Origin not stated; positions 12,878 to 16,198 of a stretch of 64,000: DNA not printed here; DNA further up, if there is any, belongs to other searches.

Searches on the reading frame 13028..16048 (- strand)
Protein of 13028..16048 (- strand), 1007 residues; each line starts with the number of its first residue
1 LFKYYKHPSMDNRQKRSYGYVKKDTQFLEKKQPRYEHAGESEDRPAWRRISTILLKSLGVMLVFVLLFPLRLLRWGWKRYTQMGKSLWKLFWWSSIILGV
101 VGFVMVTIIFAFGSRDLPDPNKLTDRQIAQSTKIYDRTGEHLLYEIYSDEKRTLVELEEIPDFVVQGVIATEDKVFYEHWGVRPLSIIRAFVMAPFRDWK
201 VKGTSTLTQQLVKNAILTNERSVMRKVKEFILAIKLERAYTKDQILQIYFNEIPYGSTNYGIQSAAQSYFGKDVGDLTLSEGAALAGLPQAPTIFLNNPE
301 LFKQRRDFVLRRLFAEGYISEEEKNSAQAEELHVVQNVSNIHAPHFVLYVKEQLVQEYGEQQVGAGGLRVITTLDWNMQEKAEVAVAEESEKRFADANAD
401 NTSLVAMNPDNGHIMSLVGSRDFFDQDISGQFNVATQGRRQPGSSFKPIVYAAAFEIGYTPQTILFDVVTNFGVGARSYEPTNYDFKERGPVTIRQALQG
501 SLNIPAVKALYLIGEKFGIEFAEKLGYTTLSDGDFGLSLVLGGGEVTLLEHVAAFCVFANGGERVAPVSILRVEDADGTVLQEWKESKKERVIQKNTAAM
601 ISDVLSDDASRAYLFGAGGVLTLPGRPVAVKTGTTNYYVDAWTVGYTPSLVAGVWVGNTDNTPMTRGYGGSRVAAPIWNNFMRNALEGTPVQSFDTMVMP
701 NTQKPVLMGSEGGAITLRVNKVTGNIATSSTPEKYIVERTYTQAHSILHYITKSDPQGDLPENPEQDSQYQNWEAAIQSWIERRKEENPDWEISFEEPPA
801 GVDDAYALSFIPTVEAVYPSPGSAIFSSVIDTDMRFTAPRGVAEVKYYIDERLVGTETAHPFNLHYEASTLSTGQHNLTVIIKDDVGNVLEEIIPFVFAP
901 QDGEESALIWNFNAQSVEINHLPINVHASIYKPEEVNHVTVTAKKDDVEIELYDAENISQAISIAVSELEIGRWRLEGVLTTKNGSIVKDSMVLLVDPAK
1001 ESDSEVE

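Call 86: search_protein_families(library=pfam, proteins=[window:13028-16048:-], max_evalue=0.001)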
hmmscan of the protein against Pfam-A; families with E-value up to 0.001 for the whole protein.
window:13028-16048:- (1007 aa): 3 families
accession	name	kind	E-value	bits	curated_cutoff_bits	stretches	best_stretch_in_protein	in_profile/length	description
PF00912.28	Transgly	-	1.2e-56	191.4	27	1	142-313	4-177/178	Transglycosylase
PF00905.27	Transpeptidase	-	3.6e-29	102.4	22.1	1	403-682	2-298/299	Penicillin binding protein transpeptidase domain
PF17957.7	Big_7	-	1.2e-09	39.1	24.1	1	812-880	1-70/70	Bacterial Ig domain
